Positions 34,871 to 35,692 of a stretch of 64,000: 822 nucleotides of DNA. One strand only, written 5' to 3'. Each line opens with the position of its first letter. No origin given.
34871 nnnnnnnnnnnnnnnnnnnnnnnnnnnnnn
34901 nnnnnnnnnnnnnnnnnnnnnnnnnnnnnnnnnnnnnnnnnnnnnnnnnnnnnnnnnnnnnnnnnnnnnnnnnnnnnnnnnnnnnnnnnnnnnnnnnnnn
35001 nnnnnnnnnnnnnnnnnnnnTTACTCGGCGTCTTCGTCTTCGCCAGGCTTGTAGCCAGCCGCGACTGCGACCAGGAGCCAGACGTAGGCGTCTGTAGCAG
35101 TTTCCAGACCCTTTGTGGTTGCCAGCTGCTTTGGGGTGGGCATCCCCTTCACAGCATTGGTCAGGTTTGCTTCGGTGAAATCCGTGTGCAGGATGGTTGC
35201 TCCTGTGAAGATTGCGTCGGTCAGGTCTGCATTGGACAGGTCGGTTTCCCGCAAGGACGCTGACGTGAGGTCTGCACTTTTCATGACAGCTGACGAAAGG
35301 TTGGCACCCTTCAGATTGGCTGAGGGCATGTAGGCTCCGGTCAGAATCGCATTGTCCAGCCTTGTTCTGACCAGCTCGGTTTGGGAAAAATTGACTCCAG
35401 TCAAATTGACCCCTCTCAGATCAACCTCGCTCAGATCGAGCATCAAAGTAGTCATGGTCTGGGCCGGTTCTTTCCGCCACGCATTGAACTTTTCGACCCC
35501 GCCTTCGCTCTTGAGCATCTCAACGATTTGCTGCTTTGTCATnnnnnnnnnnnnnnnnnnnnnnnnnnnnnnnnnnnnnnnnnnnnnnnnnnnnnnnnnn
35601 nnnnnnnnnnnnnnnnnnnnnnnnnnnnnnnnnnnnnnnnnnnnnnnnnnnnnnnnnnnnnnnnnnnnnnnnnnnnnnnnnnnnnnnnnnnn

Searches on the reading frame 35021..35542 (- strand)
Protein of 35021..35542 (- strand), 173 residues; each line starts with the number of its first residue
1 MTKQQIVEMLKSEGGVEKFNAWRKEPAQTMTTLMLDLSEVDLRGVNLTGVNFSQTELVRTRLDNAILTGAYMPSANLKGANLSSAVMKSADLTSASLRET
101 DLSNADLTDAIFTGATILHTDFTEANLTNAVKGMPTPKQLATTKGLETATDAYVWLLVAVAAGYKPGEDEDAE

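Call 10: search_protein_families(library=pfam, proteins=[window:35021-35542:-], max_evalue=0.01)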
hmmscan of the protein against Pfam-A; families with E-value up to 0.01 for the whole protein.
window:35021-35542:- (173 aa): 4 families
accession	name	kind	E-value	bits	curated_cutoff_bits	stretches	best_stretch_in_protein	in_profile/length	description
PF00805.28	Pentapeptide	-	6.1e-25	86.9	20.2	2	90-129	1-40/40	Pentapeptide repeats (8 copies)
PF13599.13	Pentapeptide_4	-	8.8e-11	42.2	38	2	74-129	10-65/78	Pentapeptide repeat region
PF13576.12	Pentapeptide_3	-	1.8e-09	38.1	27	1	88-125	7-47/48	Pentapeptide repeats (9 copies)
PF25296.1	Decapeptide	-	0.00092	19.5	45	1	53-122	3-72/74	Decapeptide repeat region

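Call 11: find_encoding_contigs(protein=window:35021-35542:-, flank=10000, max_places=10)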
Protein window:35021-35542:- (173 aa): 3 contigs read that carry it; 2 places shown.
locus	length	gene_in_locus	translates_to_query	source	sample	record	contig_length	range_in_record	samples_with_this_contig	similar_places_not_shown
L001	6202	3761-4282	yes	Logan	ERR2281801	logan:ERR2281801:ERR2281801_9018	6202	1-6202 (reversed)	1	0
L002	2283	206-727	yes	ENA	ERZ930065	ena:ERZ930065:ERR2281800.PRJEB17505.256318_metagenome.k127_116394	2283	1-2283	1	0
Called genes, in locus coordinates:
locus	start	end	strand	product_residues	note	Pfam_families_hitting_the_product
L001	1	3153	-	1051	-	?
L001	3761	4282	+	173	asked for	-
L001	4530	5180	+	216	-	-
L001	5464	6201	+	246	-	?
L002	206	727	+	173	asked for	-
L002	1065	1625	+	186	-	-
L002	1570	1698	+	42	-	-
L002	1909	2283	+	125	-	?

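Call 20: find_homologous_proteins(query=window:35021-35542:-)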
Query window:35021-35542:- (173 aa): 935 proteins with E <= 0.001 among 1431 candidates; the best 120 are listed.
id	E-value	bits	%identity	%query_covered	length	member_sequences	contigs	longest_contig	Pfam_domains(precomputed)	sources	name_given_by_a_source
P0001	3.4e-19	87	44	55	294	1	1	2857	PF13576.13,PF13599.14,PF00805.29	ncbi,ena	-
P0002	5.5e-19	86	45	55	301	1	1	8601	PF19062.6,PF13576.13,PF13599.14,PF00805.29,PF25296.2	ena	-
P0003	7.1e-19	86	42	54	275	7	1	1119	PF13576.13,PF13599.14,PF00805.29,PF25296.2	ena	-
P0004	7.1e-18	83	44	55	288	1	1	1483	PF13576.13,PF13599.14,PF00805.29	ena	-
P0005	1.3e-17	82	42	71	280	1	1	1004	PF13576.13,PF13599.14,PF00805.29,PF25296.2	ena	-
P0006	6.4e-17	80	38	71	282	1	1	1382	PF13576.13,PF13599.14,PF00805.29,PF25296.2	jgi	jgi:uncharacterized protein YjbI with pentapeptide repeats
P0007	9.7e-17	79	38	55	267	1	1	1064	PF13576.13,PF13599.14,PF00805.29,PF25296.2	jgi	jgi:uncharacterized protein YjbI with pentapeptide repeats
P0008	2.2e-16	78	41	68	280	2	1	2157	PF13576.13,PF13599.14,PF00805.29,PF25296.2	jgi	-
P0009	2.7e-16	78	41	53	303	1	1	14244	PF19062.6,PF13576.13,PF13599.14,PF00805.29,PF25296.2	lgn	-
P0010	4.3e-16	77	43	55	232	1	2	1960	PF13576.13,PF13599.14,PF00805.29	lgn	-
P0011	8.4e-16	76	41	55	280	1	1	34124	PF13576.13,PF13599.14,PF00805.29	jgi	jgi:hypothetical protein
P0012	3.3e-15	74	37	61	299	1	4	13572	PF13576.13,PF13599.14,PF00805.29,PF25296.2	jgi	jgi:uncharacterized protein YjbI with pentapeptide repeats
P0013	3.4e-15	74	38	68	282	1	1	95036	PF13576.13,PF13599.14,PF00805.29,PF25296.2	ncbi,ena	-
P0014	3.8e-15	74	38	71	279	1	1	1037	PF13576.13,PF13599.14,PF00805.29,PF25296.2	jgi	jgi:uncharacterized protein YjbI with pentapeptide repeats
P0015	4.6e-15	74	39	64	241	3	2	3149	PF13576.13,PF13599.14,PF00805.29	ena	-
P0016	9.8e-15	73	38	68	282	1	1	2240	PF13576.13,PF13599.14,PF00805.29,PF25296.2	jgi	-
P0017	1.6e-14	72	40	63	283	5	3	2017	PF13576.13,PF13599.14,PF00805.29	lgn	-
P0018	2.2e-14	72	35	54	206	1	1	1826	PF13576.13,PF13599.14,PF00805.29,PF25296.2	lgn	-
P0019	2.4e-14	71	41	51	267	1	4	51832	PF13576.13,PF13599.14,PF00805.29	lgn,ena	-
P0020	4.0e-14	71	45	54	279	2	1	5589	PF19062.6,PF13576.13,PF13599.14,PF00805.29,PF25296.2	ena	-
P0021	5.8e-14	70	44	54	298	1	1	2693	PF13576.13,PF13599.14,PF00805.29,PF25296.2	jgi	jgi:uncharacterized protein YjbI with pentapeptide repeats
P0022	5.8e-14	70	35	66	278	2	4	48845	PF13576.13,PF13599.14,PF00805.29,PF25296.2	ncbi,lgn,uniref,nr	ncbi:pentapeptide repeat-containing protein [uncultured Hyphomicrobium sp.]|uniref:pentapeptide repe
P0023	6.7e-14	70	37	67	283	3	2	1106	PF13576.13,PF13599.14,PF00805.29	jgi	jgi:hypothetical protein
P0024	7.1e-14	70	32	71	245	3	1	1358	PF13576.13,PF13599.14,PF00805.29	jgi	jgi:uncharacterized protein YjbI with pentapeptide repeats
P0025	8.7e-14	70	35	60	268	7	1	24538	PF13576.13,PF13599.14,PF00805.29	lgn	-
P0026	9.2e-14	70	36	58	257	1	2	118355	PF13576.13,PF13599.14,PF00805.29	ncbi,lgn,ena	-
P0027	1.1e-13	69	38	55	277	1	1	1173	PF13576.13,PF13599.14,PF00805.29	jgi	jgi:uncharacterized protein YjbI with pentapeptide repeats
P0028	1.2e-13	69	46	53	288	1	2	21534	PF19062.6,PF13576.13,PF13599.14,PF00805.29,PF25296.2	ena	-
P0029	1.2e-13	69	28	66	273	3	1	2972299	PF13576.13,PF13599.14,PF00805.29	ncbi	ncbi:MAG: pentapeptide repeat-containing protein [Hyphomicrobiaceae bacterium]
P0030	1.2e-13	69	39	62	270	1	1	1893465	PF13576.13,PF13599.14,PF00805.29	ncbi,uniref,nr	ncbi:pentapeptide repeat-containing protein [Streptomyces sp. uw30]|uniref:pentapeptide repeat-conta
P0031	1.5e-13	69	40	67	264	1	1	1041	PF13576.13,PF13599.14,PF00805.29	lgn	-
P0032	1.9e-13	69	42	55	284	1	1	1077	PF19062.6,PF13576.13,PF13599.14,PF00805.29,PF25296.2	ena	-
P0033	1.9e-13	69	43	54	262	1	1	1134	PF13576.13,PF13599.14,PF00805.29,PF25296.2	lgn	-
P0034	2.1e-13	68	43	55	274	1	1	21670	PF19062.6,PF13576.13,PF13599.14,PF00805.29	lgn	-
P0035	2.5e-13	68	30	75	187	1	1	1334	PF13576.13,PF13599.14,PF00805.29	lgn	-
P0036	3.8e-13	68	44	55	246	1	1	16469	PF19062.6,PF13576.13,PF13599.14,PF00805.29,PF25296.2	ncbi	-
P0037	4.3e-13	67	43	51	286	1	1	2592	PF19062.6,PF13576.13,PF13599.14,PF00805.29,PF25296.2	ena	-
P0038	4.7e-13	67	34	65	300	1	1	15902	PF13576.13,PF13599.14,PF00805.29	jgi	jgi:uncharacterized protein YjbI with pentapeptide repeats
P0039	4.8e-13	67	46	48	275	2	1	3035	PF13576.13,PF13599.14,PF00805.29,PF25296.2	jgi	-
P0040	4.8e-13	67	38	56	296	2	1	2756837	PF13576.13,PF13599.14,PF00805.29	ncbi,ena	-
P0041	4.9e-13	67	37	63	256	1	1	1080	PF13576.13,PF13599.14,PF00805.29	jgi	-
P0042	5.1e-13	67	38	53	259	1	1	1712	PF13576.13,PF13599.14,PF00805.29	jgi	jgi:uncharacterized protein YjbI with pentapeptide repeats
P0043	5.8e-13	67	36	66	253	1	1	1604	PF13576.13,PF13599.14,PF00805.29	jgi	jgi:uncharacterized protein YjbI with pentapeptide repeats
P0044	7.1e-13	67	33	66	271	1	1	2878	PF13576.13,PF13599.14,PF00805.29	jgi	jgi:uncharacterized protein YjbI with pentapeptide repeats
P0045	7.2e-13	67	30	72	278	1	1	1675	PF13576.13,PF13599.14,PF00805.29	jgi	jgi:uncharacterized protein YjbI with pentapeptide repeats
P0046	7.2e-13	67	51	44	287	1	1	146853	PF13576.13,PF13599.14,PF00805.29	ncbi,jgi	jgi:hypothetical protein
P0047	7.4e-13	67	37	68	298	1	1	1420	PF13576.13,PF13599.14,PF00805.29,PF25296.2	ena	-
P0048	7.4e-13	67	35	75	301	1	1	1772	PF13576.13,PF13599.14,PF00805.29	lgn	-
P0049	7.7e-13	67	43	54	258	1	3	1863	PF19062.6,PF13576.13,PF13599.14,PF00805.29,PF25296.2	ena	-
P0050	8.2e-13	66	44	47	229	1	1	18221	PF13576.13,PF13599.14,PF00805.29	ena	-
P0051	8.8e-13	66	31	75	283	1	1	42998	PF13576.13,PF13599.14,PF00805.29,PF25296.2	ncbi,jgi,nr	ncbi:MAG: pentapeptide repeat-containing protein [Hydrococcus sp. Prado102]|jgi:uncharacterized prot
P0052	1.0e-12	66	39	48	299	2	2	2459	PF13576.13,PF13599.14,PF00805.29,PF25296.2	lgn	-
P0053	1.2e-12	66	35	57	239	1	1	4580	PF13576.13,PF13599.14,PF00805.29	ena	-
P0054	1.3e-12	66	30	75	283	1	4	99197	PF13576.13,PF13599.14,PF00805.29,PF25296.2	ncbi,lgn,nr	ncbi:pentapeptide repeat-containing protein [Candidatus Gracilibacteria bacterium]|nr:pentapeptide r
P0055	1.4e-12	66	39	58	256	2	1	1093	PF13576.13,PF13599.14,PF00805.29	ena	-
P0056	1.4e-12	66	34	75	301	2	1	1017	PF13576.13,PF13599.14,PF00805.29,PF13676.12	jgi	-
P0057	1.6e-12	65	39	64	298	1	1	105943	PF13576.13,PF13599.14,PF00805.29,PF25296.2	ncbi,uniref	ncbi:pentapeptide repeat-containing protein [Streptomyces exfoliatus]|uniref:pentapeptide repeat-con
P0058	1.8e-12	65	35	54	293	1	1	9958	PF13576.13,PF13599.14,PF00805.29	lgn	-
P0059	1.9e-12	65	42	54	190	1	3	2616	PF13576.13,PF13599.14,PF00805.29,PF25296.2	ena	-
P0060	2.1e-12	65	41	52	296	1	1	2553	PF13576.13,PF13599.14,PF00805.29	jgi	jgi:uncharacterized protein YjbI with pentapeptide repeats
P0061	2.3e-12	65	36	55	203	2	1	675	PF13576.13,PF13599.14,PF00805.29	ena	-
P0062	2.4e-12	65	39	64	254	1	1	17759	PF13576.13,PF13599.14,PF00805.29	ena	-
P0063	2.6e-12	65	43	53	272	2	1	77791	PF13576.13,PF13599.14,PF00805.29,PF25296.2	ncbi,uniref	ncbi:pentapeptide repeat-containing protein [Streptomyces sp. NPDC088726]|uniref:pentapeptide repeat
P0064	2.7e-12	65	36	64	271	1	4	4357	PF13576.13,PF13599.14,PF00805.29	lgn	-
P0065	3.0e-12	65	34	62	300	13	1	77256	PF13576.13,PF13599.14,PF00805.29,PF25296.2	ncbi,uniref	ncbi:pentapeptide repeat-containing protein [Streptomyces cellulosae]|uniref:Pentapeptide repeat-con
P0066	3.4e-12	64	38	60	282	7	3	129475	PF13576.13,PF13599.14,PF00805.29,PF25296.2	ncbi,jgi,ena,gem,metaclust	metaclust:\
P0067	3.6e-12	64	35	75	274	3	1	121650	PF19062.6,PF13576.13,PF13599.14,PF00805.29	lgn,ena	-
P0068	3.8e-12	64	46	58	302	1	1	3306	PF13576.13,PF07589.17,PF13599.14,PF00805.29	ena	-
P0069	3.8e-12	64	45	51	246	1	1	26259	PF13576.13,PF13599.14,PF00805.29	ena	-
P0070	4.6e-12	64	39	50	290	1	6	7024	PF13576.13,PF13599.14,PF00805.29,PF25296.2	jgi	jgi:uncharacterized protein YjbI with pentapeptide repeats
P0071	5.7e-12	64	37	56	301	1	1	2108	PF13576.13,PF13599.14,PF00805.29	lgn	-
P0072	5.9e-12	64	41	54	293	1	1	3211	PF19062.6,PF13576.13,PF13599.14,PF00805.29,PF25296.2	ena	-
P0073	5.9e-12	64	39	51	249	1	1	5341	PF13576.13,PF13599.14,PF00805.29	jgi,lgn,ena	-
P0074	6.1e-12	64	31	77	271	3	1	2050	PF13576.13,PF13599.14,PF00805.29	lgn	-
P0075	6.5e-12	64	51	44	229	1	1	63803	PF13576.13,PF13599.14,PF00805.29,PF25296.2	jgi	jgi:hypothetical protein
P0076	7.0e-12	63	35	47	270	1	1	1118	PF13576.13,PF13599.14,PF00805.29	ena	-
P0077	7.8e-12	63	41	55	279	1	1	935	PF13576.13,PF13599.14,PF00805.29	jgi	-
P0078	8.0e-12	63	42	55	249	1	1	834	PF19062.6,PF13576.13,PF13599.14,PF00805.29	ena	-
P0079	8.3e-12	63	42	55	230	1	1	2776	PF13576.13,PF13599.14,PF00805.29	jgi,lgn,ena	jgi:uncharacterized protein YjbI with pentapeptide repeats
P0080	8.6e-12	63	40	54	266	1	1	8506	PF13576.13,PF13599.14,PF00805.29,PF25296.2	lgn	-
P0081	8.7e-12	63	35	63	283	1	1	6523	PF13576.13,PF13599.14,PF00805.29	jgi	jgi:uncharacterized protein YjbI with pentapeptide repeats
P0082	8.9e-12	63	45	54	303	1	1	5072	PF13576.13,PF13599.14,PF00805.29,PF25296.2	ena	-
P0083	9.0e-12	63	43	51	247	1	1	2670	PF13576.13,PF13599.14,PF00805.29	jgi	jgi:hypothetical protein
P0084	9.4e-12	63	42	51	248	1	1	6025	PF13576.13,PF13599.14,PF00805.29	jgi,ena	-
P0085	9.6e-12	63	36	55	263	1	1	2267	PF13576.13,PF13599.14,PF00805.29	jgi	jgi:uncharacterized protein YjbI with pentapeptide repeats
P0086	9.9e-12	63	46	54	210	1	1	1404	PF13576.13,PF13599.14,PF00805.29,PF25296.2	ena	-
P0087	1.1e-11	63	37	69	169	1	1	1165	PF13576.13,PF13599.14,PF00805.29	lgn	-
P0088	1.1e-11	63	40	61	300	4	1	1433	PF13576.13,PF13599.14,PF00805.29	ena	-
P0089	1.4e-11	62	35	66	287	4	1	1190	PF19062.6,PF13576.13,PF13599.14,PF00805.29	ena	-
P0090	1.5e-11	62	42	55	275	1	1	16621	PF19062.6,PF13576.13,PF13599.14,PF00805.29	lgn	-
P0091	1.5e-11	62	38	57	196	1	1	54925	PF13576.13,PF13599.14,PF00805.29,PF25296.2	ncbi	ncbi:MAG: pentapeptide repeat-containing protein [Coleofasciculaceae cyanobacterium]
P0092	1.6e-11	62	34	64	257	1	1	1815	PF13576.13,PF13599.14,PF00805.29,PF25296.2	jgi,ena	-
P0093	1.6e-11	62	43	57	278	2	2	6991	PF13576.13,PF13599.14,PF00805.29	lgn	-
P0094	1.7e-11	62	39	55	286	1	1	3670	PF13576.13,PF13599.14,PF00805.29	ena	-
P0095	1.8e-11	62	39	55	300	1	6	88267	PF13576.13,PF13599.14,PF00805.29,PF25296.2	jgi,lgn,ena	-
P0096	2.0e-11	62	41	53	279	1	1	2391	PF13576.13,PF13599.14,PF00805.29,PF25296.2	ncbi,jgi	jgi:uncharacterized protein YjbI with pentapeptide repeats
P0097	2.1e-11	62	37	69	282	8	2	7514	PF13576.13,PF13599.14,PF00805.29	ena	-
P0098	2.2e-11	62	46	55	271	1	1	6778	PF19062.6,PF13576.13,PF13599.14,PF00805.29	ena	-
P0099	2.3e-11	62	40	56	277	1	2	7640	PF19062.6,PF13576.13,PF13599.14,PF00805.29,PF25296.2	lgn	-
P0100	2.4e-11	62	39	60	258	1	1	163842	PF13576.13,PF13599.14,PF00805.29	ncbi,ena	-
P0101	2.5e-11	62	42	54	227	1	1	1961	PF13576.13,PF13599.14,PF00805.29,PF25296.2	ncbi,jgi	jgi:uncharacterized protein YjbI with pentapeptide repeats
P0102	3.2e-11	61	40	49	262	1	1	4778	PF19062.6,PF13576.13,PF13599.14,PF00805.29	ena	-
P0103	3.3e-11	61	45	57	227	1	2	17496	PF13576.13,PF13599.14,PF00805.29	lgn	-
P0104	3.6e-11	61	36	55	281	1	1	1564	PF13576.13,PF13599.14,PF00805.29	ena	-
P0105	3.9e-11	61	38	54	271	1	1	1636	PF13576.13,PF13599.14,PF00805.29,PF08239.18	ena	-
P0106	4.0e-11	61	36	60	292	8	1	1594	PF13576.13,PF13599.14,PF00805.29,PF25296.2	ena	-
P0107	4.1e-11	61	41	54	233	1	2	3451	PF13576.13,PF13599.14,PF00805.29,PF25296.2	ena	-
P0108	4.2e-11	61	40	52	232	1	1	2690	PF13576.13,PF13599.14,PF00805.29,PF25296.2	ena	-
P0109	4.5e-11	61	32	66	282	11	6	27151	PF13576.13,PF13599.14,PF00805.29,PF25296.2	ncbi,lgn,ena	-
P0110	4.6e-11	61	40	56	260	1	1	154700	PF13576.13,PF13599.14,PF00805.29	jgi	jgi:hypothetical protein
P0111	4.7e-11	61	41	47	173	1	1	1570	PF13576.13,PF13599.14,PF00805.29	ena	-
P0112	4.7e-11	61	39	60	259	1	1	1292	PF13576.13,PF13599.14,PF00805.29,PF25296.2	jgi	jgi:uncharacterized protein YjbI with pentapeptide repeats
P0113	5.2e-11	61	38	68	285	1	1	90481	PF13576.13,PF13599.14,PF00805.29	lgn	-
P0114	5.3e-11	61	35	72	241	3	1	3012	PF13576.13,PF13599.14,PF00805.29,PF23894.3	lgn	-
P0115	5.5e-11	61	43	55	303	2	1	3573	PF13576.13,PF13599.14,PF00805.29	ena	-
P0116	5.7e-11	60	33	70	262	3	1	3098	PF13576.13,PF13599.14,PF00805.29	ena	-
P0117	5.7e-11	60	33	75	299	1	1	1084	PF13576.13,PF13599.14,PF00805.29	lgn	-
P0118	5.9e-11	60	34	64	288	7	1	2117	PF13576.13,PF13599.14,PF00805.29,PF25296.2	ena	-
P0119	6.0e-11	60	44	55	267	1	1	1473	PF13576.13,PF13599.14,PF00805.29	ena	-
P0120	6.1e-11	60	41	47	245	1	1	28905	PF13576.13,PF13599.14,PF00805.29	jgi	-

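Call 50: search_protein_families(library=ncbifam, proteins=[window:35021-35542:-], max_evalue=0.01)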
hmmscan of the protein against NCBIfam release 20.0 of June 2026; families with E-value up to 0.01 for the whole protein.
window:35021-35542:- (173 aa): 18 families
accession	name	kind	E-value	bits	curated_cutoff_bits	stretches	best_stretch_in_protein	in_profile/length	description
NF047416.1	penta_HetL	equivalog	3e-17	62.8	260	1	35-130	18-113/218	heterocyst differentiation pentapeptide repeat protein HetL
NF052603.1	penta_Alr5209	equivalog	1.7e-15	57.1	125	1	66-130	19-88/113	Alr5209 family pentapeptide repeat protein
NF011744.0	PRK15197.1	equivalog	2.8e-14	53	274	1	35-131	159-255/291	SPI-2 type III secretion system effector PipB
NF011743.0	PRK15196.1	equivalog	5.1e-12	45.3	354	1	40-129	152-236/350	type III secretion system effector PipB2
NF000349.1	mfpA_AE000516.2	equivalog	1.8e-09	37.7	360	1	37-91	94-148/183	pentapeptide repeat protein MfpA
NF033086.2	penta_rpt_Qnr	equivalog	3.7e-07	30.1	240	1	40-128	81-174/211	Qnr family pentapeptide repeat protein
NF011904.1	PRK15377.1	subfamily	7.3e-07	27.9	500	1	21-131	5-118/606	type III secretion system effector HECT-type E3 ubiquitin transferase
NF000056.3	penta_rpt_QnrS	exception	1.7e-06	27.9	460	1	37-100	89-157/218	QnrS family quinolone resistance pentapeptide repeat protein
NF012152.0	penta_rpt_QnrC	exception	2.9e-06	27.4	500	1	30-128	82-185/221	QnrC family quinolone resistance pentapeptide repeat protein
NF000071.4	penta_rpt_QnrA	exception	7.2e-06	25.9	450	1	40-124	87-166/218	QnrA family quinolone resistance pentapeptide repeat protein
NF000421.1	penta_rpt_QnrVC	exception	7.6e-06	26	460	1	40-96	87-143/218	QnrVC family quinolone resistance pentapeptide repeat protein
NF038182.1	penta_rpt_SmQnr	exception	1.3e-05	25.2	460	1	40-117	120-197/215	SmQnr family pentapeptide repeat protein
NF033900.0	T4SS_IcmE_DotG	equivalog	1.8e-05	23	750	1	52-149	541-635/1008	type IVB secretion system protein DotG/IcmE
NF012151.0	penta_rpt_QnrAS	exception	7.6e-05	22.9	490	1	39-126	86-168/218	QnrAS family quinolone resistance pentapeptide repeat protein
NF000420.1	penta_rpt_QnrB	exception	0.00013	22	460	1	43-110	117-184/214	QnrB family quinolone resistance pentapeptide repeat protein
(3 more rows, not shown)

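Call 51: search_solved_structures(query=window:35021-35542:-, max_evalue=0.001)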
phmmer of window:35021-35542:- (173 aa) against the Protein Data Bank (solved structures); distinct sequences matched with E-value up to 0.001: 27.
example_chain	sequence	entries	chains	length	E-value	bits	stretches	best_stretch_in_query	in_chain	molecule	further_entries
4yfo_A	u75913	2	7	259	5.6e-23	84.8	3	36-130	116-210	beta1_ex1 | 6beta1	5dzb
4yei_A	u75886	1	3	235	1.3e-22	83.6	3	50-130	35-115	beta1mut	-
4yc5_A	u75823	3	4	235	2.5e-22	82.7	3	50-130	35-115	beta1 | beta1 protein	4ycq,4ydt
3du1_X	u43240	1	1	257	8.7e-20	74.4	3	35-109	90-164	All3740 protein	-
5dns_A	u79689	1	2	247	3.7e-19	72.4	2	50-115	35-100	t1428 beta1 loop design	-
5dn0_A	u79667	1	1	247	6.9e-19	71.5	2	51-130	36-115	beta1 t1555 loop variant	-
5dqa_A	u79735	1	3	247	3.7e-18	69.1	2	31-131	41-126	t3284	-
5di5_A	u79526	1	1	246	4.9e-18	68.7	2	51-130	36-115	beta1 t801 loop variant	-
2j8k_A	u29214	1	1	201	1.8e-17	66.9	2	62-130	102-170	NP275-NP276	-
5dra_A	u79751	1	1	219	5.1e-17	65.4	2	50-130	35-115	3beta1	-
9ngw_A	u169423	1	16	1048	5.2e-12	49.2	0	74-130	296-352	IcmE (DotG)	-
7muc_AG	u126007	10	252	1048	5.3e-12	49.1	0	74-130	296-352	IcmE protein | IcmE (DotG)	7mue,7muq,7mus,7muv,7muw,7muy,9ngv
6omx_A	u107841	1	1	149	2.4e-11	47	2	35-93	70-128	Alr5209 protein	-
2o6w_A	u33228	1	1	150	9.9e-11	45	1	36-106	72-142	Repeat Five Residue (Rfr) protein or pentapeptide repeat protein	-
2j8i_A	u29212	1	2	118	4.6e-09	39.6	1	36-118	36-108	NP275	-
2f3l_A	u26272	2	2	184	9.5e-08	35.3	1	37-130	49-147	RFR-Domain | pentapeptide repeat protein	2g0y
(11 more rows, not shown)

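Call 52: search_protein_families(library=padloc, proteins=[window:35021-35542:-], max_evalue=0.01)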
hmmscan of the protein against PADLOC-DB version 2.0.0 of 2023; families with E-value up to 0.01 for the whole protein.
window:35021-35542:- (173 aa): 0 families

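Call 85: predict_structure(alignment_id=A4)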
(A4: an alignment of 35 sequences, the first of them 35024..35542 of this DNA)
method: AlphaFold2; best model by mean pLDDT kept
length: 173 residues; sequences in the alignment: 35
mean_pLDDT: 84.7   pTM: 0.73
mean pLDDT of the five models: 84.7, 84.0, 83.9, 83.6, 83.0
residues with pLDDT >= 90: 113; 70-90: 12; 50-70: 43; < 50: 5
segments of 3 or more residues with pLDDT < 50: 169-173
pLDDT, mean of each block of 10 residues (from residue 1): 93 94 76 84 96 95 96 96 96 95 95 92 91 66 64 65 57 45
secondary structure, 60 per line:
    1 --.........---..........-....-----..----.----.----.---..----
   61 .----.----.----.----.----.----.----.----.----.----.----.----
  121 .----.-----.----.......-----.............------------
elements in order: H3-11 H15-24 H26-29 H137-143 H149-161
